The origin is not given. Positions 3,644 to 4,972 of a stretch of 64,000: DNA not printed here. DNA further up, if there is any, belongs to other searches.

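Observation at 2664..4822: ATP-grasp ligase plus two-domain GNAT operon embedded in the PGC, convergent on the puf operon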

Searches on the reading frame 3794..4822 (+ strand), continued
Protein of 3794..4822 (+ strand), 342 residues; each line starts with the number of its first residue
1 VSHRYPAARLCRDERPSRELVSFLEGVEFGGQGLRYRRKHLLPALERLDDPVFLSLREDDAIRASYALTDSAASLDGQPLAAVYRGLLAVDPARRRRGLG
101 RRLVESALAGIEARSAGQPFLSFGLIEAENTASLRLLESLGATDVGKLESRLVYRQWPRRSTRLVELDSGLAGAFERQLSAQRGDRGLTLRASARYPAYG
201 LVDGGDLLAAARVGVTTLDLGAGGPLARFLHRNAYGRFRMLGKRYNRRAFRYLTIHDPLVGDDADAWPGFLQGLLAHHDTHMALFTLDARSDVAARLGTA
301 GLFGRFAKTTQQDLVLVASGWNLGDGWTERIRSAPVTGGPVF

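Call 45: find_encoding_contigs(protein=P0314, flank=10000, max_places=1)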
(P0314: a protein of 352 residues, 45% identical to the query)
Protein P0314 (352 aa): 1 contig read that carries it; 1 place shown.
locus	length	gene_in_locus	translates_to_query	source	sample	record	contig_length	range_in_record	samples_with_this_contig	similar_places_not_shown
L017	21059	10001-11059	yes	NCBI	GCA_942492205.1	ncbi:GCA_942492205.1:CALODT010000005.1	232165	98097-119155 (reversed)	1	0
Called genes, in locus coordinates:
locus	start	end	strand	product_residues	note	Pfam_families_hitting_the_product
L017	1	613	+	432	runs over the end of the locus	PF01071:GARS_A, PF02843:GARS_C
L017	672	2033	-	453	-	PF03448:MgtE_N, PF00571:CBS, PF01769:MgtE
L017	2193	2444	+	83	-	-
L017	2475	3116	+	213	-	PF11902:DUF3422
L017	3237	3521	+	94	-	-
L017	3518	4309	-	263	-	-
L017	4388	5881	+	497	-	PF00890:FAD_binding_2 (faint), PF01266:DAO (faint), PF01593:Amino_oxidase, PF03486:HI0933_like (faint), PF13450:NAD_binding_8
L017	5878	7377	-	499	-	PF00890:FAD_binding_2 (weak), PF01266:DAO, PF01946:Thi4 (weak), PF07992:Pyr_redox_2 (weak), PF12831:FAD_oxidored (weak), PF13450:NAD_binding_8, PF01593:Amino_oxidase, PF01266:DAO (weak), +1 more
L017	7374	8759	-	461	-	PF00067:p450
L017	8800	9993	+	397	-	PF02655:ATP-grasp_3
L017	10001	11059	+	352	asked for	PF00583:Acetyltransf_1 (faint)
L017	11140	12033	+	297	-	PF00561:Abhydrolase_1, PF12697:Abhydrolase_6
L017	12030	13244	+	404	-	PF04422:FrhB_FdhB_N, PF04432:FrhB_FdhB_C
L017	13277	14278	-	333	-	PF02276:CytoC_RC, PF22113:Mtrc-MtrF_II-IV_dom (faint), PF14522:Cytochrome_C7 (faint)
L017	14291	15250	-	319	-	PF00124:Photo_RC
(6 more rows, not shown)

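Call 46: find_encoding_contigs(protein=P0165, flank=10000, max_places=1)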
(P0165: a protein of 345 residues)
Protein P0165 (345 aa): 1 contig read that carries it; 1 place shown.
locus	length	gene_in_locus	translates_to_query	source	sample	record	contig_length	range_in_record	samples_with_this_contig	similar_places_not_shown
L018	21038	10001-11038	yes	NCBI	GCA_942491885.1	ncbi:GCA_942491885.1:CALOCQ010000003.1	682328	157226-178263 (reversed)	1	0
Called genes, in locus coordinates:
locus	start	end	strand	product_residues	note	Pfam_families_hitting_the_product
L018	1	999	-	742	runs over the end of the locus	PF07715:Plug, PF00593:TonB_dep_Rec_b-barrel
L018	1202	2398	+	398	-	PF07995:GSDH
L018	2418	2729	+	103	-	-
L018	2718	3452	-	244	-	-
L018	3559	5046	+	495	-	PF00890:FAD_binding_2 (faint), PF01266:DAO (faint), PF01593:Amino_oxidase, PF03486:HI0933_like (faint), PF13450:NAD_binding_8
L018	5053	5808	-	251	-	-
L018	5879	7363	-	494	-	PF00890:FAD_binding_2 (weak), PF01266:DAO, PF01593:Amino_oxidase, PF03486:HI0933_like (faint), PF07992:Pyr_redox_2 (faint), PF12831:FAD_oxidored (weak), PF13450:NAD_binding_8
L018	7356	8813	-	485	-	PF00067:p450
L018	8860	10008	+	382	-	PF02655:ATP-grasp_3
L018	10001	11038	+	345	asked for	-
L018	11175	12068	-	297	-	PF00274:Glycolytic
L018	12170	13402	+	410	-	PF00083:Sugar_tr, PF06609:TRI12 (weak), PF07690:MFS_1, PF13347:MFS_2 (faint)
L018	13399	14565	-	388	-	PF03435:Sacchrp_dh_NADP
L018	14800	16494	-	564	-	PF01266:DAO, PF16901:DAO_C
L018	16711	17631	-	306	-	PF00892:EamA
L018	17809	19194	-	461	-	PF01425:Amidase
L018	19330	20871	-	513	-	PF03703:bPH_2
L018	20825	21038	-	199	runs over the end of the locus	PF03703:bPH_2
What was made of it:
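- L018 keeps unk245-crtI-crtD-P450-ATP-grasp-GNAT with no puf or bch gene within 10 kb (call 46).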

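Call 47: find_encoding_contigs(protein=P0311, flank=10000, max_places=1)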
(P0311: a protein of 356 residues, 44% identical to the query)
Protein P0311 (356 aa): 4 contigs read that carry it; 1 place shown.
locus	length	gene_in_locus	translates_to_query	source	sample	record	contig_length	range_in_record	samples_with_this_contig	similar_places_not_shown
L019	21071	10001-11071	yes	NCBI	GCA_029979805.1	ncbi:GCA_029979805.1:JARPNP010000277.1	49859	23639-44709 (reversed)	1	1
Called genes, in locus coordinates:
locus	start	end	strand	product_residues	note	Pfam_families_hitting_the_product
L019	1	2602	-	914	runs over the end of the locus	PF00675:Peptidase_M16, PF05193:Peptidase_M16_C, PF00675:Peptidase_M16, PF05193:Peptidase_M16_C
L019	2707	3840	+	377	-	PF11199:DUF2891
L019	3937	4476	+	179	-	PF00583:Acetyltransf_1, PF13302:Acetyltransf_3, PF13508:Acetyltransf_7 (weak)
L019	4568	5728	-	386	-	PF13384:HTH_23 (faint), PF13936:HTH_38, PF00665:rve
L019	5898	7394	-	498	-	PF00070:Pyr_redox (faint), PF00890:FAD_binding_2 (weak), PF01266:DAO, PF01593:Amino_oxidase, PF03486:HI0933_like (faint), PF07992:Pyr_redox_2 (weak), PF12831:FAD_oxidored (weak), PF13450:NAD_binding_8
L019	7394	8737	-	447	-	PF00067:p450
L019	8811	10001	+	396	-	-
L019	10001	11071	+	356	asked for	-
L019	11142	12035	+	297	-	PF00561:Abhydrolase_1, PF12697:Abhydrolase_6 (weak)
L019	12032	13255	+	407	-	PF04422:FrhB_FdhB_N, PF04432:FrhB_FdhB_C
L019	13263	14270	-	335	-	PF02276:CytoC_RC, PF14522:Cytochrome_C7 (faint), PF22113:Mtrc-MtrF_II-IV_dom (faint)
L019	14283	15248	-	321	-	PF00124:Photo_RC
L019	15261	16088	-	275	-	PF00124:Photo_RC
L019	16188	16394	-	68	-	PF00556:LHC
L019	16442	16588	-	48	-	PF00556:LHC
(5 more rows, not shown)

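Call 48: fold_search(model_id=the predicted structure, library=pdb)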
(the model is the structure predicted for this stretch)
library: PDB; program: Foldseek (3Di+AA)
matches with E <= 10: 1402; with E <= 0.001: 506
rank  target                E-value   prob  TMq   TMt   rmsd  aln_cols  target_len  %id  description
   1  4caw                  5.0e-11  1.00  0.61  0.55   6.1       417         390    9  Crystal structure of Aspergillus fumigatus N-myristoyl transferase in complex with myristoyl CoA and a pyrazole sulphona (released 2014-09-17)
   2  4my0_F                6.8e-11  1.00  0.46  0.42   8.6       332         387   14  Crystal Structure of GCN5-related N-acetyltransferase from Kribbella flavida (released 2013-11-06)
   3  6sk3_A                7.3e-11  1.00  0.61  0.55   4.3       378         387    7  C-terminal HsNMT1 deltaC3 truncation in complex with both MyrCoA and GNCFSKPR substrates (released 2020-03-18)
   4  7rk3_A                7.7e-11  1.00  0.60  0.59   4.8       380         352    7  Crystal structure of human N-myristoyltransferase 1 fragment (residues 109-496) bound to diacylated human Arf6 octapep (released 2022-07-27)
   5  3h5z                  8.2e-11  1.00  0.60  0.51   4.9       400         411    9  Crystal Structure of Leishmania major N-myristoyltransferase with bound myristoyl-CoA (released 2009-05-12)
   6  4cax                  8.2e-11  1.00  0.62  0.55   6.2       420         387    9  Crystal structure of Aspergillus fumigatus N-myristoyl transferase in complex with myristoyl CoA and a pyrazole sulphona (released 2014-09-17)
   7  7owq_B                8.7e-11  1.00  0.59  0.53   4.5       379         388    6  HsNMT1 in complex with both MyrCoA and peptide N-Methylated-GNCFSKPR (released 2022-12-21)
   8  2p6e_B                9.3e-11  1.00  0.61  0.49   4.5       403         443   10  Crystal structures of Saccharomyces cerevisiae N-myristoyltransferase with bound myristoyl-CoA (released 2007-06-12)
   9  2wsa                  1.1e-10  1.00  0.62  0.53   5.8       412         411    9  Crystal Structure of Leishmania major N-myristoyltransferase (NMT) with bound myristoyl-CoA and a pyrazole sulphonamide  (released 2010-03-23)
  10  5uut_B                1.3e-10  1.00  0.63  0.57   4.4       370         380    6  N-myristoyltransferase 1 (NMT) bound to myristoyl-CoA (released 2018-01-17)
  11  7owp_A                1.3e-10  1.00  0.61  0.54   4.6       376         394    7  HsNMT1 in complex with both MyrCoA and ACE-G-(L-ORN)SFSKPR (released 2022-12-21)
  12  2p6e_D                1.3e-10  1.00  0.60  0.48   4.6       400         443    9  Crystal structures of Saccharomyces cerevisiae N-myristoyltransferase with bound myristoyl-CoA (released 2007-06-12)
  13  3jtk_B                1.5e-10  1.00  0.61  0.56   4.4       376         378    7  Crystal Structure of human type-I N-myristoyltransferase with bound myristoyl-CoA and inhibitor DDD90055 (released 2009-09-22)
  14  6f56_A                1.6e-10  1.00  0.63  0.57   4.4       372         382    7  Mutant of Human N-myristoyltransferase with bound myristoyl-CoA (released 2019-03-20)
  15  6sk3_B                1.6e-10  1.00  0.60  0.54   5.1       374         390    7  C-terminal HsNMT1 deltaC3 truncation in complex with both MyrCoA and GNCFSKPR substrates (released 2020-03-18)
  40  7q3a_A                4.3e-10  1.00  0.52  0.52   8.0       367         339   13  Crystal structure of MAB_4324 a tandem repeat GNAT from Mycobacterium abscessus (released 2022-05-04)
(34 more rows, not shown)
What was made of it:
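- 3794..4822 (+): Tandem-GNAT acyltransferase, 342 aa. The N-terminal domain (residues ~9-158) is catalytic and carries motif A. The C-terminal domain (~164-342) is GNAT-like but lacks a CoA motif. Foldseek top hits are N-myristoyltransferases (TM ~0.6) and the tandem GNATs 4my0 and 7q3a (call 48).
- On Tandem-repeat GNAT architecture (NMT-like): Foldseek hits NMTs (TM 0.59-0.63) and the tandem GNATs 4my0 and 7q3a (call 48).
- On N-myristoyltransferase family proper: Identity is 6-10% in the Foldseek alignments (call 48).
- The best fold match of the GNAT is N-myristoyltransferase, a protein N-terminal acyltransferase (call 48).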

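Call 49: search_protein_families(library=ncbifam, proteins=[L018:2718-3452:-, L018:5053-5808:-, L018:3559-5046:+, L018:5879-7363:-], max_evalue=0.001)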
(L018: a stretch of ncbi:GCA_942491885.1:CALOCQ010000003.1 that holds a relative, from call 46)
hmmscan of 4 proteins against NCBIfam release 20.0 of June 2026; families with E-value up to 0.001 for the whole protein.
L018:2718-3452:- (244 aa): 0 families

L018:5053-5808:- (251 aa): 1 family
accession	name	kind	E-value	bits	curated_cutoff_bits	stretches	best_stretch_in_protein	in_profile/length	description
NF047462.1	FUR_perox_PerRA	exception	2.9e-05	24.6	200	1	171-250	25-103/142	peroxide-responsive transcriptional repressor PerRA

L018:3559-5046:+ (495 aa): 42 families (the best 25 are shown)
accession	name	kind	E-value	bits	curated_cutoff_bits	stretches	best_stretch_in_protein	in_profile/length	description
TIGR02734.1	crtI_fam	subfamily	4.8e-188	625.9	238.1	1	6-491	1-491/504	phytoene desaturase family protein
NF058655.1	CrtID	equivalog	4.3e-104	349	640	1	7-483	2-476/478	bifunctional phytoene desaturase/3,4-desaturase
NF042421.1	hydcarot_desat_CrtD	equivalog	5.1e-73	246.2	500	1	5-490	3-485/487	1-hydroxycarotenoid 3,4-desaturase CrtD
NF045637.1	carotdesatCrtDProt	equivalog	2.8e-72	243.8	580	1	7-483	2-477/485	1-hydroxycarotenoid 3,4-desaturase CrtD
TIGR02730.1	carot_isom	equivalog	4.9e-35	121.3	586.9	1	6-480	3-480/493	carotenoid isomerase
NF045689.1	BCarotKetCrtO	equivalog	8.2e-33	113.8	1000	3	345-477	382-526/563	beta-carotene ketolase CrtO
TIGR02733.1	desat_CrtD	equivalog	9e-20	70.8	549.7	2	5-59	3-57/492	C-3',4' desaturase CrtD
NF005560.0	PRK07233.1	equivalog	4.9e-15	55.3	252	2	217-279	193-254/435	hypothetical protein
TIGR03467.1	HpnE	equivalog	6.8e-12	45.4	283.05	1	7-58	2-55/430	hydroxysqualene dehydroxylase HpnE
NF005548.0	PRK07208.1-4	equivalog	8.6e-10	37.8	389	1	4-272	4-265/488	hypothetical protein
NF006130.0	PRK08274.1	equivalog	8.2e-08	31.5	369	1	210-274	119-187/467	FAD-dependent tricarballylate dehydrogenase TcuA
NF005547.0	PRK07208.1-3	equivalog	5.8e-07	28.6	380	1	4-76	5-75/465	hypothetical protein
NF001933.0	PRK00711.1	subfamily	2.9e-06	26.6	383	0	224-279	202-257/429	D-amino acid dehydrogenase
NF008845.0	PRK11883.1-5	equivalog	7.5e-06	24.5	560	1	4-57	5-64/468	protoporphyrinogen oxidase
NF005313.0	PRK06847.1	subfamily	1.5e-05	24.1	372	1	4-34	5-35/375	hypothetical protein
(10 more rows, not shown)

L018:5879-7363:- (494 aa): 70 families (the best 25 are shown)
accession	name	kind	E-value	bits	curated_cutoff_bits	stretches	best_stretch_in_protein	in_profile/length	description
NF045637.1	carotdesatCrtDProt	equivalog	1.7e-195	650.2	580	1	6-490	1-485/485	1-hydroxycarotenoid 3,4-desaturase CrtD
TIGR02734.1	crtI_fam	subfamily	1e-83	281.8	238.1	1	6-492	1-493/504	phytoene desaturase family protein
NF042421.1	hydcarot_desat_CrtD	equivalog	3.6e-63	213.7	500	1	4-487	2-483/487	1-hydroxycarotenoid 3,4-desaturase CrtD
NF058655.1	CrtID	equivalog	3.4e-56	191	640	1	6-484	1-478/478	bifunctional phytoene desaturase/3,4-desaturase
TIGR02730.1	carot_isom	equivalog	5e-17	61.9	586.9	1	6-282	3-283/493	carotenoid isomerase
NF005560.0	PRK07233.1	equivalog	6.2e-14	51.7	252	1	5-53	2-50/435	hypothetical protein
TIGR02733.1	desat_CrtD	equivalog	7.9e-14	51.2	549.7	1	4-41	2-39/492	C-3',4' desaturase CrtD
TIGR03467.1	HpnE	equivalog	6.1e-12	45.6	283.05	1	6-57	1-54/430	hydroxysqualene dehydroxylase HpnE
NF005547.0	PRK07208.1-3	equivalog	1.8e-09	36.8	380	1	3-45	4-46/465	hypothetical protein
NF001933.0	PRK00711.1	subfamily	5e-09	35.7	383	0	226-283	199-255/429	D-amino acid dehydrogenase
NF045689.1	BCarotKetCrtO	equivalog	4.7e-08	32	1000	1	2-282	2-298/563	beta-carotene ketolase CrtO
NF008841.0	PRK11883.1-1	equivalog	1.4e-07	30.8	517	1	4-75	4-79/453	protoporphyrinogen oxidase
NF005548.0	PRK07208.1-4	equivalog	1.4e-07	30.5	389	1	3-62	3-63/488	hypothetical protein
NF006021.0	PRK08163.1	equivalog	1.8e-07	30.6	459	1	4-60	6-55/398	3-hydroxybenzoate 6-monooxygenase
NF006130.0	PRK08274.1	equivalog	2e-07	30.2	369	0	5-35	7-37/467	FAD-dependent tricarballylate dehydrogenase TcuA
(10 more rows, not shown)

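Call 59: search_protein_families(library=pfam, proteins=[L018:2718-3452:-, P0168], max_evalue=0.1)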
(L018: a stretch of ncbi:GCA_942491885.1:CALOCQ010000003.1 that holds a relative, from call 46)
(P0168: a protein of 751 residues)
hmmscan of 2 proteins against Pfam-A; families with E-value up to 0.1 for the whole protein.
L018:2718-3452:- (244 aa): 1 family
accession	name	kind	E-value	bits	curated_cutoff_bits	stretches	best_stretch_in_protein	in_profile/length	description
PF10067.14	DUF2306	-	0.0013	19.3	31.6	1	16-93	4-76/147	Predicted membrane protein (DUF2306)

P0168 (751 aa): 8 families
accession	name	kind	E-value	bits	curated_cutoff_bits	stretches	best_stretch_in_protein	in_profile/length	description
PF02655.19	ATP-grasp_3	-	9.4e-12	45.7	23.2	1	115-272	2-159/160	ATP-grasp domain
PF00583.31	Acetyltransf_1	-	3.5e-07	30.9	20.7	1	445-542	28-115/116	Acetyltransferase (GNAT) family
PF13508.13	Acetyltransf_7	-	3.2e-05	24.6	27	1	451-513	4-59/84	Acetyltransferase (GNAT) domain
PF13673.13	Acetyltransf_10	-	9.7e-05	22.8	23.6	1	449-523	30-93/128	Acetyltransferase (GNAT) domain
PF14397.11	ATPgrasp_ST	-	0.0071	16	31.4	1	110-191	15-103/278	Sugar-transfer associated ATP-grasp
PF13527.13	Acetyltransf_9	-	0.033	14.6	25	0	455-515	46-106/127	Acetyltransferase (GNAT) domain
PF21360.3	PylC-like_N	-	0.043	14.4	27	1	47-86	38-76/96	PylC-like, N-terminal domain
PF14542.12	Acetyltransf_CG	-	0.06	13.9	30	0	489-513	32-56/80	GCN5-related N-acetyl-transferase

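Call 75: find_encoding_contigs(protein=P0168, flank=10000, max_places=2)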
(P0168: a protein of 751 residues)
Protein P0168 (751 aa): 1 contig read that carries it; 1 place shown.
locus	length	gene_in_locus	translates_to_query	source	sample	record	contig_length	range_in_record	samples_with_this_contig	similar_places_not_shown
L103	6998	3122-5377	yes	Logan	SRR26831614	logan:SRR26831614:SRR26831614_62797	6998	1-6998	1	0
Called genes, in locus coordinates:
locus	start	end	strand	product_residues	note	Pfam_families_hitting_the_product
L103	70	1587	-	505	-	PF00890:FAD_binding_2 (faint), PF01266:DAO (weak), PF07992:Pyr_redox_2 (faint), PF12831:FAD_oxidored (faint), PF01593:Amino_oxidase, PF13450:NAD_binding_8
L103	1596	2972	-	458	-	PF00067:p450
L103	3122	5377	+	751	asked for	PF02655:ATP-grasp_3, PF00583:Acetyltransf_1 (weak)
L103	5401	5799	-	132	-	PF01230:HIT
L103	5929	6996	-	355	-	?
